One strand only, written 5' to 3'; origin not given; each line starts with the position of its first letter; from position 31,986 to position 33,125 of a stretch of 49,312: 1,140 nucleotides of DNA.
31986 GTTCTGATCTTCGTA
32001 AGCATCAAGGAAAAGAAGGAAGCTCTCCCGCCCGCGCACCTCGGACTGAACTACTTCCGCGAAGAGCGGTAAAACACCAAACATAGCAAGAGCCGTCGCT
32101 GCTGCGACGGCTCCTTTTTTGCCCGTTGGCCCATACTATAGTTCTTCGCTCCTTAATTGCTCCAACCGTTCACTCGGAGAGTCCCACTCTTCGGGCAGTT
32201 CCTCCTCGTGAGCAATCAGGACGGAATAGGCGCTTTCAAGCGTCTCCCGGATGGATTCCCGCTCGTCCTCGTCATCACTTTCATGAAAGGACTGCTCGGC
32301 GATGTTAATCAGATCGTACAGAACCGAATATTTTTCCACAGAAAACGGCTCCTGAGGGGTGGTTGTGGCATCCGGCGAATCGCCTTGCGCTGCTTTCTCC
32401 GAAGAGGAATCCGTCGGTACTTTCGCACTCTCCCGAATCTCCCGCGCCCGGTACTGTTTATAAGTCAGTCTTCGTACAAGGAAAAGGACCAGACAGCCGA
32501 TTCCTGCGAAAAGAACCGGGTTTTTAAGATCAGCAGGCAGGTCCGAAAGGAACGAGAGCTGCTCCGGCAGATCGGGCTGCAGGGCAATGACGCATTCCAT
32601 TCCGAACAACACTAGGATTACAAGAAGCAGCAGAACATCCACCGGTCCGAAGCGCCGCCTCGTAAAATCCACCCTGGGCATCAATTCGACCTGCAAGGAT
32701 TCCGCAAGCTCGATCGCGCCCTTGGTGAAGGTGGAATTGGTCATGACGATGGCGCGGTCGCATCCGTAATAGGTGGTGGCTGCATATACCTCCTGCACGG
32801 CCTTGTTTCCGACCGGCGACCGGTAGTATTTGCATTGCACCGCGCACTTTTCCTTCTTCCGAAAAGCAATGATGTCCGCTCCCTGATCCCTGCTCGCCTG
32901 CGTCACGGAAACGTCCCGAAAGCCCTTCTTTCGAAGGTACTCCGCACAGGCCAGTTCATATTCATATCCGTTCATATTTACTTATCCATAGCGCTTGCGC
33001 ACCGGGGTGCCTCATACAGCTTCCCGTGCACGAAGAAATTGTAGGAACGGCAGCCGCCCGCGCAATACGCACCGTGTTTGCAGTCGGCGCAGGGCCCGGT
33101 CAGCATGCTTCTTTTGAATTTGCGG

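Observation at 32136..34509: Tightly coupled trio: Zn-ribbon repeat protein, radical SAM/SPASM enzyme, membrane-anchored Mrr-type nuclease domain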

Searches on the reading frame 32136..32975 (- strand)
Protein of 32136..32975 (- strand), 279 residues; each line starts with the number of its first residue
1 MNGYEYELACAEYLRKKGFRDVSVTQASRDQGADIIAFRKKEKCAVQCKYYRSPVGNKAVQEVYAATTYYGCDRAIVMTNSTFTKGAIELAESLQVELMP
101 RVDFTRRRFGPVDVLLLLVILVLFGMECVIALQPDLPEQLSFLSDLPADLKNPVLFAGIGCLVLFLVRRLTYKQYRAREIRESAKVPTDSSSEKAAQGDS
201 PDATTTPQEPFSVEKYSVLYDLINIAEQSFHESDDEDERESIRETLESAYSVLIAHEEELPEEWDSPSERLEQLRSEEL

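Call 3: search_protein_families(library=pfam, proteins=[window:32136-32975:-], max_evalue=0.1)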
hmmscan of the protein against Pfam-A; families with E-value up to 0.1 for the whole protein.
window:32136-32975:- (279 aa): 4 families
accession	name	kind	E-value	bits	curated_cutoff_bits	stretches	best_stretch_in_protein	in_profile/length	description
PF04471.18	Mrr_cat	-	1.9e-27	96.1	21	1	1-105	4-112/115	Restriction endonuclease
PF22722.2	NA-iREase1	-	2e-08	34.6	27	1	12-92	7-89/106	NACHT-associated inactive Restriction Endonuclease 1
PF13156.12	Mrr_cat_2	-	2.6e-05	24.6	22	1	24-90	23-94/127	Restriction endonuclease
PF10356.15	RRG7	-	0.0069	16.3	22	0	43-98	86-147/185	Required for respiratory growth protein 7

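Call 4: search_protein_families(library=ncbifam, proteins=[window:32136-32975:-], max_evalue=0.1)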
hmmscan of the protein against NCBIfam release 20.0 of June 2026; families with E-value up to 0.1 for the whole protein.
window:32136-32975:- (279 aa): 1 family
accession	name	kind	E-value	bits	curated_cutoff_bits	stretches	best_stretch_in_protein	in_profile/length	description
NF009779.0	PRK13278.1-3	equivalog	0.028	13.6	580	1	23-97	15-87/333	formate--phosphoribosylaminoimidazolecarboxamide ligase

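Call 5: search_protein_families(library=padloc, proteins=[window:32136-32975:-], max_evalue=0.1)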
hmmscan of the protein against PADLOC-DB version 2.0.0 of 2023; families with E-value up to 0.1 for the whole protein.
window:32136-32975:- (279 aa): 8 families
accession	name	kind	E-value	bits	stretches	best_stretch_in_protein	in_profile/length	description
PDLC00631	ZorD1|ZorD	-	6.1e-15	52.1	1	1-104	948-1056/1071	"SWI2/SNF2 helicase, Mrr-like nuclease"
PDLC04796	PDC-S02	-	1.6e-07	28.6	1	1-91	243-337/390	-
PDLC04819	PDC-S02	-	3e-07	28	1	1-95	196-293/334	-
PDLC00628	ZorD1|ZorD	-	1.4e-06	24.3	1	3-72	1029-1096/1171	"SWI2/SNF2 helicase, Mrr-like nuclease"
PDLC04815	PDC-S02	-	8.6e-05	20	1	10-94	214-302/346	-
PDLC03663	mREase_IV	-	0.00077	16.2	1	23-91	433-505/544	Type IV methyl-directed restriction enzyme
PDLC03852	LmuA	-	0.0012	16.8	1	2-60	19-84/336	-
PDLC03657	mREase_IV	-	0.0085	13.4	1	42-95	221-276/317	Type IV methyl-directed restriction enzyme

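Call 8: find_encoding_contigs(protein=window:32136-32975:-, flank=8000, max_places=6)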
Protein window:32136-32975:- (279 aa): 3 contigs read that carry it; 3 places shown.
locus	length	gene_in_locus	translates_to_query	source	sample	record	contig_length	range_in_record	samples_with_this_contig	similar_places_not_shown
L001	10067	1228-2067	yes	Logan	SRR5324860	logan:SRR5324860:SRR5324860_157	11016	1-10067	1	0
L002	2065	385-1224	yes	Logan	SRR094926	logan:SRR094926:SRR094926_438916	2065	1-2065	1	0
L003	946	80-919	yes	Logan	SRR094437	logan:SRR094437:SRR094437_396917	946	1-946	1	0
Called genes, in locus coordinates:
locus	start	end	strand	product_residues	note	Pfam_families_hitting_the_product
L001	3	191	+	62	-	?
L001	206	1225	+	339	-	PF04055:Radical_SAM, PF13186:SPASM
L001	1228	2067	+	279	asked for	PF04471:Mrr_cat, PF22722:NA-iREase1, PF13156:Mrr_cat_2 (weak)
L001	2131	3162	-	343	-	PF02653:BPD_transp_2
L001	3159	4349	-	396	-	PF02653:BPD_transp_2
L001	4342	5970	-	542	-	PF00005:ABC_tran, PF13304:AAA_21 (faint), PF00005:ABC_tran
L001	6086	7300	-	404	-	PF02608:Bmp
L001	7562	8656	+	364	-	PF08271:Zn_Ribbon_TF (faint)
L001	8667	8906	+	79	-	-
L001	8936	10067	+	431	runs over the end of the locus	PF13421:Band_7_1, PF12773:DZR (faint)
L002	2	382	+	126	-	?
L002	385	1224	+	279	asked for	PF04471:Mrr_cat, PF22722:NA-iREase1, PF13156:Mrr_cat_2 (weak)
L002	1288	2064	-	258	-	?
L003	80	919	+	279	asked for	PF04471:Mrr_cat, PF22722:NA-iREase1, PF13156:Mrr_cat_2 (weak)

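Call 32: find_related_loci(query=window:32136-32975:-, collection=viral_contigs, flank=5000)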
Query window:32136-32975:- (279 aa) in viral_contigs; peptide patterns used: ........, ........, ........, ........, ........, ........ (x = any residue, [..] = any of these).
9 stretches matched a pattern; 2 encode a relative of the query (tblastn E <= 1e-3); 2 distinct loci.
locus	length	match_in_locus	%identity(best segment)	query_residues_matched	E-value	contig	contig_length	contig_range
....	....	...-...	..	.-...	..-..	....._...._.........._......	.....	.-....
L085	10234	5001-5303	51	1-101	3e-27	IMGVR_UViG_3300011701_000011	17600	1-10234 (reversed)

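Call 40: find_homologous_proteins(query=window:32136-32975:-, max_evalue=0.00001)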
Query window:32136-32975:- (279 aa): 167 proteins with E <= 0.00001 among 3068 candidates; the best 120 are listed.
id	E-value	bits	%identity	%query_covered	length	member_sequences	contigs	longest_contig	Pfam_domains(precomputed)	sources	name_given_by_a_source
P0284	1.5e-179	613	100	100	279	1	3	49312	PF13156.13,PF22722.3,PF04471.19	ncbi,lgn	-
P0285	6.5e-176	601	98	100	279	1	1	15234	PF13156.13,PF22722.3,PF04471.19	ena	-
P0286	1.3e-175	600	98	100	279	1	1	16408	PF13156.13,PF22722.3,PF04471.19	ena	-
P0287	1.7e-174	596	97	100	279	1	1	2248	PF13156.13,PF22722.3,PF04471.19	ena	-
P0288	2.4e-174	596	97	100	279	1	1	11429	PF13156.13,PF22722.3,PF04471.19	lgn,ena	-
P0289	6.3e-174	594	97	100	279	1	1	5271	PF13156.13,PF22722.3,PF04471.19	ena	-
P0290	6.5e-174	594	97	100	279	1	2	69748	PF13156.13,PF22722.3,PF04471.19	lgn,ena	-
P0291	1.3e-173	593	97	100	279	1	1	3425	PF13156.13,PF22722.3,PF04471.19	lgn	-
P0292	2.7e-173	592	97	100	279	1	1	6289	PF13156.13,PF22722.3,PF04471.19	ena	-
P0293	9.4e-173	591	96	100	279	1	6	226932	PF13156.13,PF22722.3,PF04471.19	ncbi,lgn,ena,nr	ncbi:MAG: restriction endonuclease [Lachnospiraceae bacterium]|nr:restriction endonuclease [Lachnosp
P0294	4.2e-172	588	96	100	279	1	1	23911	PF13156.13,PF22722.3,PF04471.19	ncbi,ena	-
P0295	5.1e-172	588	96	100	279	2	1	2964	PF13156.13,PF22722.3,PF04471.19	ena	-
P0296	7.0e-171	584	96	100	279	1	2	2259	PF13156.13,PF22722.3,PF04471.19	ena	-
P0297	5.8e-170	581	96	100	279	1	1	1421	PF13156.13,PF22722.3,PF04471.19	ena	-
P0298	6.1e-170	581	95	100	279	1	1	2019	PF13156.13,PF22722.3,PF04471.19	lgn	-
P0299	1.1e-169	581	95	100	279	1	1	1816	PF13156.13,PF22722.3,PF04471.19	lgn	-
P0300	1.6e-166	570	94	100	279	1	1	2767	PF13156.13,PF22722.3,PF04471.19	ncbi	-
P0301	1.1e-162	557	89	100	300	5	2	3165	PF13156.13,PF22722.3,PF04471.19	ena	-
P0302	2.5e-155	533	87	100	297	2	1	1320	PF13156.13,PF22722.3,PF04471.19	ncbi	-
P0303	8.9e-155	532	88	100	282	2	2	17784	PF13156.13,PF22722.3,PF04471.19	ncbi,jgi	jgi:hypothetical protein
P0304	2.8e-153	527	92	100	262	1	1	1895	PF04471.19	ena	-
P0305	7.2e-149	512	87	100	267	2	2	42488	PF13156.13,PF22722.3,PF04471.19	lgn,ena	-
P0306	1.4e-146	505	84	100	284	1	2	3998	PF13156.13,PF22722.3,PF04471.19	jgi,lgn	-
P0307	6.8e-119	414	69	100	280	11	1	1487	PF13156.13,PF22722.3,PF04471.19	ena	-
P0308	4.5e-104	365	69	93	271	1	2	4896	PF13156.13,PF22722.3,PF04471.19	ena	-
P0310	4.8e-99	349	60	100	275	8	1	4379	PF13156.13,PF22722.3,PF04471.19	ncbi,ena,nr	ncbi:MAG: restriction endonuclease [Lachnospiraceae bacterium]|nr:restriction endonuclease [Lachnosp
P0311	4.5e-97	343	69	93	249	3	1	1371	PF13156.13,PF22722.3,PF04471.19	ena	-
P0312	4.6e-97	342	69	93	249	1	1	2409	PF13156.13,PF22722.3,PF04471.19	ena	-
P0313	9.7e-80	286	55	99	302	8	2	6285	PF22722.3,PF04471.19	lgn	-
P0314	8.7e-78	279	48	98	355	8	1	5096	PF22722.3,PF04471.19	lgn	-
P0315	2.5e-77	278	46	99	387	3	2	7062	PF22722.3,PF04471.19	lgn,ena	-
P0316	2.9e-66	242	42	92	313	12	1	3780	PF22722.3,PF04471.19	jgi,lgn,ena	-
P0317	1.1e-63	233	42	93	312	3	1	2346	PF22722.3,PF04471.19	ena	-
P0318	1.5e-61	226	66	51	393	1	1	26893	PF22722.3,PF04471.19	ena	-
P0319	2.8e-61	225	56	70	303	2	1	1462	PF22722.3,PF04471.19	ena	-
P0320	8.1e-61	224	39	91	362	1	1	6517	PF22722.3,PF04471.19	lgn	-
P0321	1.0e-60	223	43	99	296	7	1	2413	PF22722.3,PF04471.19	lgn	-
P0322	1.1e-60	223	66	51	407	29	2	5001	PF22722.3,PF04471.19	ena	-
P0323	6.6e-60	221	67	51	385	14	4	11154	PF22722.3,PF04471.19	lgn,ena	-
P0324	1.7e-50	190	58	53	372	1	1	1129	PF22722.3,PF04471.19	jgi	jgi:hypothetical protein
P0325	2.7e-48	183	38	98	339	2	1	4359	PF22722.3,PF04471.19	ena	-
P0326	2.8e-48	183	37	98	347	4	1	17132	PF22722.3,PF04471.19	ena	-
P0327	8.2e-48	181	54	62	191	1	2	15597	PF22722.3,PF04471.19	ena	-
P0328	2.2e-47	180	55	62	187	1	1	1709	PF22722.3,PF04471.19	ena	-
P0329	2.8e-47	179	54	62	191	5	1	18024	PF22722.3,PF04471.19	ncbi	-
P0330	5.8e-47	178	53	60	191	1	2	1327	PF13156.13,PF22722.3,PF04471.19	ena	-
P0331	6.6e-47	178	53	60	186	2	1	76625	PF13156.13,PF22722.3,PF04471.19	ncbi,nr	ncbi:MAG: restriction endonuclease [Lachnospiraceae bacterium]|nr:restriction endonuclease [Lachnosp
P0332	1.7e-46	177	42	64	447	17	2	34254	PF13156.13,PF22722.3,PF10356.16,PF04471.19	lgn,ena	-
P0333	1.9e-46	177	53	60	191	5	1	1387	PF13156.13,PF22722.3,PF04471.19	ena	-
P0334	2.3e-46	176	51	62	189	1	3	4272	PF22722.3,PF04471.19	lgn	-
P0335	4.3e-44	169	50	64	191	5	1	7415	PF22722.3,PF04471.19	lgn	-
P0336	6.3e-44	168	60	49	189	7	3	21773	PF22722.3,PF04471.19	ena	-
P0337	2.9e-38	150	68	35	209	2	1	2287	PF22722.3,PF04471.19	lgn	-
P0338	2.0e-34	137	61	44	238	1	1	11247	PF22722.3,PF04471.19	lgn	-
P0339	3.3e-33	133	50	49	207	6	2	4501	PF13156.13,PF22722.3,PF04471.19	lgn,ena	-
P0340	5.9e-32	129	58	38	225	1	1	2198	PF22722.3,PF04471.19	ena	-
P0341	6.9e-32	129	46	53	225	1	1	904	PF22722.3,PF04471.19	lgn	-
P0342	7.8e-32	129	44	62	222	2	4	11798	PF13156.13,PF22722.3,PF04471.19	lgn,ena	-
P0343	9.2e-32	128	65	35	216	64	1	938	PF13156.13,PF22722.3,PF04471.19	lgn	-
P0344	9.6e-32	128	51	50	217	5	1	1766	PF13156.13,PF22722.3,PF04471.19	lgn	-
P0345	1.0e-31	128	54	44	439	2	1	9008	PF22722.3,PF04471.19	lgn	-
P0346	1.3e-31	128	62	37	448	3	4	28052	PF22722.3,PF04471.19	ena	-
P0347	1.3e-31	128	46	59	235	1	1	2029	PF22722.3,PF04471.19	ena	-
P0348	2.1e-31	127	53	45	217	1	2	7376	PF13156.13,PF22722.3,PF04471.19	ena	-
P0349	2.7e-31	127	59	35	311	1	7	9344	PF13156.13,PF22722.3,PF04471.19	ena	-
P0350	4.3e-31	126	65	35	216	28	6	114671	PF13156.13,PF22722.3,PF04471.19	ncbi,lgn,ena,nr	nr:restriction endonuclease [uncultured Blautia sp.]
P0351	4.7e-31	126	46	57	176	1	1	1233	PF13156.13,PF22722.3,PF04471.19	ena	-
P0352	5.2e-31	126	62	35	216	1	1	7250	PF13156.13,PF22722.3,PF04471.19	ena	-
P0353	5.7e-31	126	63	35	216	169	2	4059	PF13156.13,PF22722.3,PF04471.19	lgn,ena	-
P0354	7.8e-31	125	54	43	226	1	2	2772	PF13156.13,PF22722.3,PF04471.19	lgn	-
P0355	8.0e-31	125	53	45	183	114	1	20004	PF13156.13,PF22722.3,PF04471.19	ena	-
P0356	8.3e-31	125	47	57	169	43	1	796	PF13156.13,PF22722.3,PF04471.19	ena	-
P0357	1.3e-30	125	53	45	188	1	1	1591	PF13156.13,PF22722.3,PF04471.19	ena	-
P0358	1.4e-30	125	63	35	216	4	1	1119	PF13156.13,PF22722.3,PF04471.19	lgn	-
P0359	1.6e-30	124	63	35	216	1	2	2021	PF13156.13,PF22722.3,PF04471.19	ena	-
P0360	1.8e-30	124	47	49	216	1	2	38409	PF13156.13,PF22722.3,PF04471.19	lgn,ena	-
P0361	1.9e-30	124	62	35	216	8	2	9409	PF13156.13,PF22722.3,PF04471.19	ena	-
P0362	2.2e-30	124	50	44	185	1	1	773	PF13156.13,PF22722.3,PF04471.19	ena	-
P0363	2.5e-30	124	53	45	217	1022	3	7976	PF13156.13,PF22722.3,PF04471.19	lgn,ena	-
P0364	3.2e-30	123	52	45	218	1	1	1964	PF13156.13,PF22722.3,PF04471.19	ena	-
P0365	4.3e-30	123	63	35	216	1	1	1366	PF13156.13,PF22722.3,PF04471.19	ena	-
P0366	5.3e-30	123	63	35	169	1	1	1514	PF13156.13,PF22722.3,PF04471.19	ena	-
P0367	7.4e-30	122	60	37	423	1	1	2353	PF04560.26,PF22722.3,PF04471.19,PF00562.34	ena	-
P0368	8.9e-30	122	56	37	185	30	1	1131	PF13156.13,PF22722.3,PF04471.19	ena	-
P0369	9.7e-30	122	51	45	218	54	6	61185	PF22722.3,PF04471.19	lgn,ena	-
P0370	9.8e-30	122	60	32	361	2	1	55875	PF04471.19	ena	-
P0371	1.2e-29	122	51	45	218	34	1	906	PF22722.3,PF04471.19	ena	-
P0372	1.6e-29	121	54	46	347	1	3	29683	PF13156.13,PF22722.3,PF04471.19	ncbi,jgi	jgi:hypothetical protein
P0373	1.6e-29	121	57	37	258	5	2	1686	PF22722.3,PF04471.19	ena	-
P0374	2.0e-29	121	51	45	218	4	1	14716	PF22722.3,PF04471.19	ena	-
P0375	2.5e-29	120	52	46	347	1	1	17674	PF13156.13,PF22722.3,PF04471.19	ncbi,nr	ncbi:MAG: restriction endonuclease [Lachnospiraceae bacterium]|nr:restriction endonuclease [Lachnosp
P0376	2.6e-29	120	46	57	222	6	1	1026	PF13156.13,PF22722.3,PF04471.19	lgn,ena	-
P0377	2.9e-29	120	49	45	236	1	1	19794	PF22722.3,PF04471.19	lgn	-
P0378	3.0e-29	120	56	42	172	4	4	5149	PF13156.13,PF22722.3,PF04471.19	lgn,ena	-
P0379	3.1e-29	120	61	35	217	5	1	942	PF13156.13,PF22722.3,PF04471.19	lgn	-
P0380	4.2e-29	120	60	35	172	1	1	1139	PF13156.13,PF22722.3,PF04471.19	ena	-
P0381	1.0e-28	119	59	36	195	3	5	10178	PF22722.3,PF04471.19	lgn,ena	-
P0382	1.0e-28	118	44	51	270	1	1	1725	PF04471.19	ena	-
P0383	1.1e-28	118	60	37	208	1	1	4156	PF13156.13,PF22722.3,PF04471.19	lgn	-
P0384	1.2e-28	118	62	35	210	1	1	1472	PF22722.3,PF04471.19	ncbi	-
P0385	1.6e-28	118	58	36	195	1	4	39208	PF22722.3,PF04471.19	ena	-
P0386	4.0e-28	117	56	36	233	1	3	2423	PF22722.3,PF04471.19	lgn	-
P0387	4.3e-28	116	59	35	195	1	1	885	PF22722.3,PF04471.19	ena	-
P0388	5.5e-28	116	53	44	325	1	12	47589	PF13156.13,PF22722.3,PF04471.19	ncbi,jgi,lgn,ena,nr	ncbi:MAG: restriction endonuclease [Lachnospiraceae bacterium]|nr:restriction endonuclease [Lachnosp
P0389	6.8e-28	116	41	60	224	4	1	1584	PF13156.13,PF22722.3,PF04471.19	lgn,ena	-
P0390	1.1e-27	115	39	63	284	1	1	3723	PF22722.3,PF04471.19,PF09397.17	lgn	-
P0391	1.5e-27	115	59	37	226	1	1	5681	PF22722.3,PF04471.19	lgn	-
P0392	2.2e-27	114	58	37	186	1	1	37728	PF13156.13,PF22722.3,PF04471.19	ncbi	-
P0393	3.8e-27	113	56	37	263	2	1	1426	PF13156.13,PF22722.3,PF04471.19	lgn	-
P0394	6.2e-27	113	63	34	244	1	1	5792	PF13156.13,PF22722.3,PF04471.19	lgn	-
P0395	1.7e-26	111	55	36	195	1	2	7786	PF22722.3,PF04471.19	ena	-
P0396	2.6e-26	111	65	30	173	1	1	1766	PF13156.13,PF22722.3,PF04471.19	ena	-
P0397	3.9e-26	110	52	42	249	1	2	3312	PF22722.3,PF04471.19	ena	-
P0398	4.4e-26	110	48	48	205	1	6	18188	PF22722.3,PF04471.19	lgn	-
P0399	1.1e-25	109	60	36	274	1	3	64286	PF13156.13,PF22722.3,PF04471.19,PF13308.12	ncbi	-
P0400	1.9e-25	108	58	37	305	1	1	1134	PF22722.3,PF04471.19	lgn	-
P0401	3.8e-25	107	45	49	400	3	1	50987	PF13156.13,PF22722.3,PF04471.19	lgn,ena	-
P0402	1.5e-24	105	55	37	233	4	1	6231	PF13156.13,PF22722.3,PF04471.19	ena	-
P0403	2.8e-24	104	53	38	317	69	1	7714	PF13156.13,PF22722.3,PF04471.19,PF13248.12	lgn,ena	-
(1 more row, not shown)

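Call 42: find_encoding_contigs(protein=P0305, flank=4000, max_places=2)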
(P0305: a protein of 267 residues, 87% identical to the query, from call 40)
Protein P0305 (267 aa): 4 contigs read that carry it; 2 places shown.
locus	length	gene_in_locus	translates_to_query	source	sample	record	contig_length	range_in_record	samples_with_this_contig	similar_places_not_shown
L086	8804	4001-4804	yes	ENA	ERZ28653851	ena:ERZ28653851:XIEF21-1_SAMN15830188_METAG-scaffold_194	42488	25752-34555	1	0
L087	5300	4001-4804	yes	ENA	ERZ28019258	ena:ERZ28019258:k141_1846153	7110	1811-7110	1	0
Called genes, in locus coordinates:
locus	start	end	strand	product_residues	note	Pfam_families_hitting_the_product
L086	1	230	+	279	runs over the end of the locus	PF01026:TatD_DNase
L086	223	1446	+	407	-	PF12725:DUF3810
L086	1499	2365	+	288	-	PF00398:RrnaAD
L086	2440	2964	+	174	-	-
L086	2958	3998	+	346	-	PF04055:Radical_SAM, PF13186:SPASM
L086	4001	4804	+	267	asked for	PF04471:Mrr_cat, PF22722:NA-iREase1, PF13156:Mrr_cat_2 (weak)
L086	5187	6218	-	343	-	PF02653:BPD_transp_2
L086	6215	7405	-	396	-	PF02653:BPD_transp_2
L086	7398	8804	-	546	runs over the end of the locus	PF00005:ABC_tran, PF09818:ABC_ATPase (faint), PF13304:AAA_21 (faint), PF00005:ABC_tran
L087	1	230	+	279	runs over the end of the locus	PF01026:TatD_DNase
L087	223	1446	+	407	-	PF12725:DUF3810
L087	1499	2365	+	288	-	PF00398:RrnaAD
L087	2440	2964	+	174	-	-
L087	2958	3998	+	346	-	PF04055:Radical_SAM, PF13186:SPASM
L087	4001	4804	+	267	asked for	PF04471:Mrr_cat, PF22722:NA-iREase1, PF13156:Mrr_cat_2 (weak)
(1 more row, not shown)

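Call 43: find_encoding_contigs(protein=P0310, flank=4000, max_places=2)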
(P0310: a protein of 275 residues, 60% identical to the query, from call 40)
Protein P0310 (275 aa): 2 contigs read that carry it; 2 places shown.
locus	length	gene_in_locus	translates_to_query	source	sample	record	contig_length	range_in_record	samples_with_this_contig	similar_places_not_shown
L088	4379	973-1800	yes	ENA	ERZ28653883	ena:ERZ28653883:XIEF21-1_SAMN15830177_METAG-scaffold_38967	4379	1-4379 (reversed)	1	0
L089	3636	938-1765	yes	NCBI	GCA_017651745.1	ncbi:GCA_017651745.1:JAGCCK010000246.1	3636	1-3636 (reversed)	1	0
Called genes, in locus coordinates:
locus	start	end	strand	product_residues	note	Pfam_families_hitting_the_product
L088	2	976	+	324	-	?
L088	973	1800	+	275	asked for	PF04471:Mrr_cat, PF13156:Mrr_cat_2 (weak), PF22722:NA-iREase1 (weak)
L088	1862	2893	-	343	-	PF02653:BPD_transp_2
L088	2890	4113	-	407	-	-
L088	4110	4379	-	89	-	?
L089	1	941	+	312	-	PF04055:Radical_SAM, PF13186:SPASM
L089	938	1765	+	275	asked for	PF04471:Mrr_cat, PF13156:Mrr_cat_2 (weak), PF22722:NA-iREase1 (weak)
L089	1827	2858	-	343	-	PF02653:BPD_transp_2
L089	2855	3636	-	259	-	PF02653:BPD_transp_2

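Call 44: find_encoding_contigs(protein=P0315, flank=4000, max_places=2)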
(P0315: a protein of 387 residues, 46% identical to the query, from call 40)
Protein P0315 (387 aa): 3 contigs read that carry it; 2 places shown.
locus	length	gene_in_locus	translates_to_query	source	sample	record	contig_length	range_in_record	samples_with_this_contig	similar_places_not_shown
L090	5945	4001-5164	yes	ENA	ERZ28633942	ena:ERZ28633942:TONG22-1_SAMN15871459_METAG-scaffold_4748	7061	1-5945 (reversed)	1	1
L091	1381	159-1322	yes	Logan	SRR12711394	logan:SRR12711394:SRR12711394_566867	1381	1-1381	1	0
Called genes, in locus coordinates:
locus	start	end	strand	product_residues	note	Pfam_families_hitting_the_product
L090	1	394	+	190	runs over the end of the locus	PF11188:DUF2975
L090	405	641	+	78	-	PF13443:HTH_26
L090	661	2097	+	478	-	PF13687:DUF4153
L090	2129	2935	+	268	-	PF13176:TPR_7 (faint), PF13374:TPR_10 (faint), PF13424:TPR_12 (weak), PF07719:TPR_2 (faint), PF13181:TPR_8 (faint), PF00515:TPR_1 (weak), PF13424:TPR_12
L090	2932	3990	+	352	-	PF13228:DUF4037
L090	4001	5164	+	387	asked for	PF04471:Mrr_cat, PF22722:NA-iREase1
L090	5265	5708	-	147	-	PF00011:HSP20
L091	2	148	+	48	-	?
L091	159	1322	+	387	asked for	PF04471:Mrr_cat, PF22722:NA-iREase1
